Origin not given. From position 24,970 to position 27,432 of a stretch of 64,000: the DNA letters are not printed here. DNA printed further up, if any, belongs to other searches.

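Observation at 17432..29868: Complete type IV pilus-like locus with nine tandem pilin genes, giant ATPase and giant platform protein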

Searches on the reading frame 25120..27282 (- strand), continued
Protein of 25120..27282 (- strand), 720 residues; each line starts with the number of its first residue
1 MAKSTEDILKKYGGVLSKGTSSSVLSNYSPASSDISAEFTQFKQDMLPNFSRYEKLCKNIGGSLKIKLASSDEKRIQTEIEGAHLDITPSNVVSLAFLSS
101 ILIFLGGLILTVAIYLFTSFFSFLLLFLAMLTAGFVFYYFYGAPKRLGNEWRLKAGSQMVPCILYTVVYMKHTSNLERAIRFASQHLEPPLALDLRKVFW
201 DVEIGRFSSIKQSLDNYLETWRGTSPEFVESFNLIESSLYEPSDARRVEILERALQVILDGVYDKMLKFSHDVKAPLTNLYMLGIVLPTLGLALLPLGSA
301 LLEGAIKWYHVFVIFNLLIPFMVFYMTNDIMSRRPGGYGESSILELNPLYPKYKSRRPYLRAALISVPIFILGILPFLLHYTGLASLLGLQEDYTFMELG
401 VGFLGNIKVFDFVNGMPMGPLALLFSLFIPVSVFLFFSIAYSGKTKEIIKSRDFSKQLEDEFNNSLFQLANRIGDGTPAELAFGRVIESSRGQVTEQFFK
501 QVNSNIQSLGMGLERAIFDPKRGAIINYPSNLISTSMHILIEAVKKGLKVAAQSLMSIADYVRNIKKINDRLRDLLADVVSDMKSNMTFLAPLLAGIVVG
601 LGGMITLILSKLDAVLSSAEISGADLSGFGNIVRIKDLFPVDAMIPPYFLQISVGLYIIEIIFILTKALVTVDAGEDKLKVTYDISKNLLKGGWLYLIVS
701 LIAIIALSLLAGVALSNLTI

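Call 41: search_protein_families(library=pfam, alignment_id=A1, max_evalue=10)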
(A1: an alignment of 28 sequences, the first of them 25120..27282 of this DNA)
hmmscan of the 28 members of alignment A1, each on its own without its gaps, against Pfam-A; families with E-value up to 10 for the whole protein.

A. member 1, window:25120-27282:- (720 aa): 6 families
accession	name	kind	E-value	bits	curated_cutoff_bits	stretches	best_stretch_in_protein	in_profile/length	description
PF03885.18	DUF327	-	0.13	12.6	25.8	1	483-591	26-130/143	Protein of unknown function (DUF327)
PF09644.15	Mg296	-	0.33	11.5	25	1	553-589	54-92/126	Mg296 protein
PF19401.4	DUF5976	-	1.7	9.1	25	1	303-332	16-45/50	Family of unknown function (DUF5976)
PF20990.2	DUF2207_C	-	2.8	8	33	2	95-148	138-196/247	Predicted membrane protein (DUF2207) C-terminal domain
PF00335.26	Tetraspanin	-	6.8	6.7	32.1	1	93-164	51-104/225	Tetraspanin family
PF01988.24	VIT1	-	9.4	6.4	28.1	1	90-160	131-199/214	VIT family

B. families by the number of members that match (of 28 scanned): 33 families (the first 25 are shown)
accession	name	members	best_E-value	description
PF20990.2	DUF2207_C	20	5.5e-05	Predicted membrane protein (DUF2207) C-terminal domain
PF04513.17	Baculo_PEP_C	8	0.054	Baculovirus polyhedron envelope protein, PEP, C terminus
PF01988.24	VIT1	4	0.011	VIT family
PF03885.18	DUF327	4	0.055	Protein of unknown function (DUF327)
PF19529.4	DUF6057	3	0.00043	Family of unknown function (DUF6057)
PF20237.3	DUF6594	3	0.0047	Family of unknown function (DUF6594)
PF08592.16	Anthrone_oxy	3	0.14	Anthrone oxygenase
PF19218.5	CoV_NSP3_C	3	1.3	Coronavirus replicase NSP3, C-terminal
PF00482.28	T2SSF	2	0.0001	Type II secretion system (T2SS), protein F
PF06305.16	LapA_dom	2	0.0021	Lipopolysaccharide assembly protein A domain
PF00487.30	FA_desaturase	2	0.019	Fatty acid desaturase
PF00335.26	Tetraspanin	2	0.02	Tetraspanin family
PF03083.21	MtN3_slv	2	0.044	Sugar efflux transporter for intercellular exchange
PF17231.7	DUF5305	2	0.058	Family of unknown function (DUF5305)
PF20400.3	BAR_4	2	0.069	BAR-like domain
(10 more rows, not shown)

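Call 67: find_related_loci(query=A1, collection=genome_contigs, flank=10000)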
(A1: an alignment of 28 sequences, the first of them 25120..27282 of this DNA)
Query A1 (720 aa) in genome_contigs; peptide patterns used: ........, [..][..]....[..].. (x = any residue, [..] = any of these).
308 stretches matched a pattern; 297 encode a relative of the query (tblastn E <= 1e-3); the best 80 are kept; 80 distinct loci.
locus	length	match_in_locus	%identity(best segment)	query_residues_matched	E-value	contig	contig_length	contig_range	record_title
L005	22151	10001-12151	71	4-720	0e+0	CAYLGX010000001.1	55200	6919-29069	MAG TPA_asm: Candidatus Woesearchaeota archaeon isolate SRP272421_co3_79 genome assembly, contig: NODE_688_length_55200_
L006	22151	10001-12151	73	3-720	0e+0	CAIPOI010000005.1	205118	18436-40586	uncultured archaeon isolate LaPlata_bin-1599 genome assembly, contig: bin-1599:5/8, whole genome shotgun sequence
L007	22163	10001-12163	69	2-718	0e+0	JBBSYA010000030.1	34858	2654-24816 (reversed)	MAG: Nanoarchaeota archaeon isolate H43-bin036_1 H43_bin036_1_000000000030, whole genome shotgun sequence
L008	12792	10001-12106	61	7-702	0e+0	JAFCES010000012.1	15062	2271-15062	Candidatus Pacearchaeota archaeon isolate Meg22_1214_Bin_224 Meg22_1214_Bin_224_scaffold_33331, whole genome shotgun seq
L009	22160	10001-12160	61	7-719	0e+0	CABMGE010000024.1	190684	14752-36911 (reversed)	uncultured archaeon isolate LFW-165_1 genome assembly, contig: LFW1651_6, whole genome shotgun sequence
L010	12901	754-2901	62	6-720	0e+0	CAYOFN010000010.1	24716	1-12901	MAG TPA_asm: Candidatus Woesearchaeota archaeon isolate SRP178699_co1_587 genome assembly, contig: NODE_2296_length_2471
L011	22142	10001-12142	60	6-720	0e+0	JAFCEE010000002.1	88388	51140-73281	Candidatus Pacearchaeota archaeon isolate Meg22_1012_Bin_283 Meg22_1012_Bin_283_scaffold_704, whole genome shotgun seque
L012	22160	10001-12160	59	4-719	0e+0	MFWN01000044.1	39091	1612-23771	MAG: Candidatus Pacearchaeota archaeon RBG_13_36_9 RBG_13_scaffold_234, whole genome shotgun sequence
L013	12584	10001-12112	63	7-719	0e+0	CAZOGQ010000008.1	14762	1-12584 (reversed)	MAG TPA_asm: Candidatus Woesearchaeota archaeon isolate SRP214966_co4_519 genome assembly, contig: NODE_3786_length_1476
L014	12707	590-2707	61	6-715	0e+0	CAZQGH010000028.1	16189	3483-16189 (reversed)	MAG TPA_asm: Candidatus Woesearchaeota archaeon isolate SRP141376_co1_236 genome assembly, contig: NODE_7272_length_1618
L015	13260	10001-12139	60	4-715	0e+0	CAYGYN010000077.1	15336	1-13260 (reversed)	MAG TPA_asm: Candidatus Woesearchaeota archaeon isolate ERP119294_co2_456 genome assembly, contig: k141_1268565, whole g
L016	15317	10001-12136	62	4-719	0e+0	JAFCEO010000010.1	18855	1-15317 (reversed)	Candidatus Pacearchaeota archaeon isolate Meg22_1214_Bin_14 Meg22_1214_Bin_14_scaffold_9812, whole genome shotgun sequen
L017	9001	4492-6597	61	3-719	0e+0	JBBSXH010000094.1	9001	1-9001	MAG: Nanoarchaeota archaeon isolate H32-bin021_1 H32_bin021_1_000000000094, whole genome shotgun sequence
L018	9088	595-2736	62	4-710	0e+0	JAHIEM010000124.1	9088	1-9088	MAG: Nanoarchaeota archaeon isolate KR11_0.1_MetaG.mb.19 KR11_0.1_MetaG.mb.19_k141_1052578, whole genome shotgun sequenc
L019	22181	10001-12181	62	3-720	0e+0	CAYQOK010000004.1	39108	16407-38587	MAG TPA_asm: Candidatus Woesearchaeota archaeon isolate SRP263991_co7_934 genome assembly, contig: NODE_1187_length_3910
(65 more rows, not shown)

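Call 79: search_protein_representatives(alignment_id=A1)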
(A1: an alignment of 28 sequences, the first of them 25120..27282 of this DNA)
Query: 28 sequences, 723 profile positions. Proteins with E-value up to 0.001 (for the whole library): 1217; up to 1e-10: 877; up to 1e-30: 484. The best 150 are listed.
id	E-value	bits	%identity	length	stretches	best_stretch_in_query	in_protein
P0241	0.0e+00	1072.1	-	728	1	4-720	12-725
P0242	3.5e-229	779.5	-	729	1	3-715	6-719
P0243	3.0e-223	759.8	-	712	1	4-722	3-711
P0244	1.4e-216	737.8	-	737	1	3-722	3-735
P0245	7.8e-197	672.5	-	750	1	6-714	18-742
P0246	5.5e-195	666.4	-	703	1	29-716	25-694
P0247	4.6e-190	650.2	-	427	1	293-721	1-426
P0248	9.3e-190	649.1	-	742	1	5-721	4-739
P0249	1.6e-189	648.4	-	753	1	5-716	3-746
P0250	1.1e-187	642.3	-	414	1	4-414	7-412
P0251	2.6e-186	637.7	-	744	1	5-721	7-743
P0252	8.0e-183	626.2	-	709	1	5-717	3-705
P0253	2.4e-182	624.6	-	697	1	28-717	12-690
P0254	2.2e-180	618.2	-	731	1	15-720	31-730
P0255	9.1e-179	612.8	-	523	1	342-722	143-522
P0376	1.1e-82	295.1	-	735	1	32-708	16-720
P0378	1.4e-81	291.5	-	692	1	34-710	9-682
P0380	1.5e-80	288.1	-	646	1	38-704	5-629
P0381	5.6e-80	286.2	-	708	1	30-705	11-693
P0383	9.9e-80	285.4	-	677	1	34-713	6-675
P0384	2.8e-79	283.9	-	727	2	433-709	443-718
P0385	5.0e-79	283.1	-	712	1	70-709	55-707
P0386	6.6e-79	282.7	-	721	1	4-711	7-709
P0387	8.0e-79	282.4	-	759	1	36-711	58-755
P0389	7.8e-78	279.1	-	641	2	448-709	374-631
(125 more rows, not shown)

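Call 80: search_protein_families(library=pfam, proteins=[P0376, P0378, P0380, P0381, P0383, P0384, P0385, P0386, P0387, P0389], max_evalue=0.01)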
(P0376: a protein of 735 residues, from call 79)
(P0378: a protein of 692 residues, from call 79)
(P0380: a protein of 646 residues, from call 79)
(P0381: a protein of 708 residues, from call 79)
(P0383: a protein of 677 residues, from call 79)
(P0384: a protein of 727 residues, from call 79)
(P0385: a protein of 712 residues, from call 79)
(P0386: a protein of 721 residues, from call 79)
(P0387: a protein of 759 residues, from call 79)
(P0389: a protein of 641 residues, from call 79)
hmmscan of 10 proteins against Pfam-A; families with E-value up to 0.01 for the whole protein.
P0376 (735 aa): 1 family
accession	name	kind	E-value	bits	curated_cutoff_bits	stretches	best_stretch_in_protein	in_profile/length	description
PF00482.28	T2SSF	-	0.0016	18.9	25.2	1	140-271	2-124/125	Type II secretion system (T2SS), protein F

P0378 (692 aa): 1 family
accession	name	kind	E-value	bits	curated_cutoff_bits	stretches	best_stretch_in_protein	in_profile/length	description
PF00482.28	T2SSF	-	0.0043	17.4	25.2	1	146-264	15-124/125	Type II secretion system (T2SS), protein F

P0380 (646 aa): 0 families

P0381 (708 aa): 1 family
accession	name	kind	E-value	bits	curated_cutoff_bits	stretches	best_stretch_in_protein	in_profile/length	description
PF00482.28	T2SSF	-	7.6e-08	32.8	25.2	1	138-270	2-125/125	Type II secretion system (T2SS), protein F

P0383 (677 aa): 1 family
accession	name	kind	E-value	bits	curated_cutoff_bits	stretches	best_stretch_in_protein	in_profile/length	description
PF00482.28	T2SSF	-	0.0044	17.4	25.2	1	425-511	1-74/125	Type II secretion system (T2SS), protein F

P0384 (727 aa): 0 families

P0385 (712 aa): 1 family
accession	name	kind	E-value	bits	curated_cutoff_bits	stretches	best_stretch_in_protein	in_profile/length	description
PF00482.28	T2SSF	-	3e-05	24.4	25.2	0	161-282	14-125/125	Type II secretion system (T2SS), protein F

P0386 (721 aa): 1 family
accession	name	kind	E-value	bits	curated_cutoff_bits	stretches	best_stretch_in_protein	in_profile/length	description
PF20990.2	DUF2207_C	-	0.0035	17.5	33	1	230-328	91-191/247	Predicted membrane protein (DUF2207) C-terminal domain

P0387 (759 aa): 1 family
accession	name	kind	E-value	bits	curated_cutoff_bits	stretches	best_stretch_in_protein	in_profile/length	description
PF20990.2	DUF2207_C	-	0.0087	16.2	33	0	120-186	132-197/247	Predicted membrane protein (DUF2207) C-terminal domain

P0389 (641 aa): 1 family
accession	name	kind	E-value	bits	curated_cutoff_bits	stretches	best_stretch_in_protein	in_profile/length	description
PF00482.28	T2SSF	-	0.0038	17.6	25.2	0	397-513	3-109/125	Type II secretion system (T2SS), protein F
